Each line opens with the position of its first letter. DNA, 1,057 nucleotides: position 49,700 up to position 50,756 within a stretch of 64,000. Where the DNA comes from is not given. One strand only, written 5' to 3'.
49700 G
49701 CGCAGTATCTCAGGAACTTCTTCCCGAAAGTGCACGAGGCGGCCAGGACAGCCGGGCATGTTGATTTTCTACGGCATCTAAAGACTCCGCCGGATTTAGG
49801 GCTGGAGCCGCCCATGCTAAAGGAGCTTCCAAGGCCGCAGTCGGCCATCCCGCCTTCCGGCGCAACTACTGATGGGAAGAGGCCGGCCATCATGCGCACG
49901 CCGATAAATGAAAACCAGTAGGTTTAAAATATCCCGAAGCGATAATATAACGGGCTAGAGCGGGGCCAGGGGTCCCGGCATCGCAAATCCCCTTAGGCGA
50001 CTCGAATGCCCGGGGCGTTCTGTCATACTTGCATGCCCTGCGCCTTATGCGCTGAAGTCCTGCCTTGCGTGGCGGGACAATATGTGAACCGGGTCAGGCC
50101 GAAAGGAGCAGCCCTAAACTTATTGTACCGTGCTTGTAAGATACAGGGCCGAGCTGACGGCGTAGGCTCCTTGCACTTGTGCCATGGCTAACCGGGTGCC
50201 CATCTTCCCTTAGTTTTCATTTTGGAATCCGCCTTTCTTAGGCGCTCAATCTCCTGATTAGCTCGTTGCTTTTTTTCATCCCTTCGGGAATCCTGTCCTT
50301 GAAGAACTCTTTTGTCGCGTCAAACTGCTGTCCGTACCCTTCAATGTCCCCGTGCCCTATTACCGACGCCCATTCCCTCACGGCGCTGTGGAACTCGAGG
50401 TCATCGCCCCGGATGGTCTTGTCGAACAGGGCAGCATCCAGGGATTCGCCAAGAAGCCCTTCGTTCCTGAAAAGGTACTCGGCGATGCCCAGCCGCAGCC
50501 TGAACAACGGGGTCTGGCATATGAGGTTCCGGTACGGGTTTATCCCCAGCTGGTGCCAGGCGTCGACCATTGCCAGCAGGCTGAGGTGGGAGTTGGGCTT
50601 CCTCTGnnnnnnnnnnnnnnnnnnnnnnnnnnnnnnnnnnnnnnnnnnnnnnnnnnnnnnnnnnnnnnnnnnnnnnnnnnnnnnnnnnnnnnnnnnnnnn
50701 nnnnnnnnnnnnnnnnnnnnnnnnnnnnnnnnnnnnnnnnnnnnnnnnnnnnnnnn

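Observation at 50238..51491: Archaeal prephenate dehydrogenase that looks like fungal Tyr1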

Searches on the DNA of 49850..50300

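Call 85: search_rna_families(source=window, start=49850, end=50300, threshold=evalue, max_evalue=0.01)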
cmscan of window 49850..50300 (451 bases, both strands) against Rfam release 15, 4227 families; matches with E-value up to 0.01: 1.
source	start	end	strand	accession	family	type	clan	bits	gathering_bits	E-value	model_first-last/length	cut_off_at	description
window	49948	50205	+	RF01857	Archaea_SRP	Gene;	CL00003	71.2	96.5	4.8e-16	1-317/317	no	Archaeal signal recognition particle RNA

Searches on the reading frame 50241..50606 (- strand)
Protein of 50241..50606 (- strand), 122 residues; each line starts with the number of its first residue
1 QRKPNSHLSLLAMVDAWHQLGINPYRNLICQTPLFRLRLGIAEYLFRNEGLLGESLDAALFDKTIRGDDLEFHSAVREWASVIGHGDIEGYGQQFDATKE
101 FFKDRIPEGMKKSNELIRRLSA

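Call 57: search_solved_structures(query=A2, max_evalue=10)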
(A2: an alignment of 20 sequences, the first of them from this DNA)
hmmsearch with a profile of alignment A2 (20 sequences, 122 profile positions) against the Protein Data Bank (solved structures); distinct sequences matched with E-value up to 10: 2.
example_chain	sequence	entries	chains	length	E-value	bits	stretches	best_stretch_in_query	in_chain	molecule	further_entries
4eue_A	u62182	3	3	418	1.6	12.2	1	45-120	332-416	Putative reductase CA_C0462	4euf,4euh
8rte_A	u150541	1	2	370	4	10.9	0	77-108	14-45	Rap105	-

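Call 64: predict_structure(alignment_id=A2)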
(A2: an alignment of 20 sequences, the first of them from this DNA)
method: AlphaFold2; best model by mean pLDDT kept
length: 122 residues; sequences in the alignment: 20
mean_pLDDT: 75.2   pTM: 0.59
mean pLDDT of the five models: 75.2, 74.5, 71.3, 69.9, 60.9
residues with pLDDT >= 90: 0; 70-90: 93; 50-70: 27; < 50: 2
segments of 3 or more residues with pLDDT < 50: none
pLDDT, mean of each block of 10 residues (from residue 1): 61 83 79 80 86 78 64 75 80 78 72 68 61
secondary structure, 60 per line:
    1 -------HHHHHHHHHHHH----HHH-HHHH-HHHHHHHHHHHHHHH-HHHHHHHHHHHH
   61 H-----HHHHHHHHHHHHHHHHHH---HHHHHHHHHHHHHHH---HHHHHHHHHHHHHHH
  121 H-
elements in order: H8-19 H28-31 H33-47 H49-61 H67-84 H88-102 H106-121

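Call 67: fold_search(model_id=the predicted structure, library=pdb)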
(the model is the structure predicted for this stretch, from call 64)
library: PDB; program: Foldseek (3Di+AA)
matches with E <= 10: 11; with E <= 0.001: 0
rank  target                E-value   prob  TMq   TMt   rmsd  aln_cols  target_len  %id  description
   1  5h3d_B                3.1e+00  0.06  0.19  0.08  37.0       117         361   17  Helical structure of membrane tubules decorated by ACAP1 (BARPH doamin) protein by cryo-electron microscopy and MD sim (released 2019-01-16)
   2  4zaj                  4.2e+00  0.07  0.25  0.08  13.8       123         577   10  2.2 Angstrom Crystal Structure of a Human Arginyl-tRNA Synthetase (released 2016-03-30)
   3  1wat_A                5.5e+00  0.08  0.33  0.30  11.4       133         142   14  THE THREE-DIMENSIONAL STRUCTURE OF THE LIGAND-BINDING DOMAIN OF A WILD-TYPE BACTERIAL CHEMOTAXIS RECEPTOR (released 1994-12-20)
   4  6dg6_D                6.6e+00  0.06  0.27  0.31   8.8        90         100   23  Structure of a de novo designed Interleukin-2/Interleukin-15 mimetic (released 2019-01-16)
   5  5o76_A                7.8e+00  0.07  0.32  0.14   7.3        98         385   12  Structure of phosphoY371 c-CBL in complex with ZAP70-peptide and UbV.pCBL ubiquitin variant (released 2017-11-01)
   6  3eus_B                7.8e+00  0.04  0.19  0.28   9.7        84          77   11  The crystal structure of the DNA binding protein from Silicibacter pomeroyi (released 2008-11-25)
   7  3waq                  8.7e+00  0.05  0.30  0.28  11.9       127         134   15  Hemerythrin-like domain of DcrH I119E mutant (met) (released 2014-03-19)
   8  8qnl_B                8.7e+00  0.03  0.22  0.24  13.6       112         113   15  Structure of the toxin-antitoxin NatRT complex from Pseudomonas aeruginosa (released 2024-10-02)
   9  6dg6_A                8.7e+00  0.02  0.21  0.24   9.3        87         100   24  Structure of a de novo designed Interleukin-2/Interleukin-15 mimetic (released 2019-01-16)
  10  4qnq_A                9.8e+00  0.05  0.31  0.28   9.3       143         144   11  Crystal Structure Analysis of full-length Bcl-XL in complex with the inhibitor ABT-263 (released 2015-10-28)
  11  8dn4_C                9.8e+00  0.04  0.25  0.13  10.6       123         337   14  Cryo-EM structure of human Glycine Receptor alpha-1 beta heteromer, glycine-bound state3(desensitized state) (released 2023-10-11)
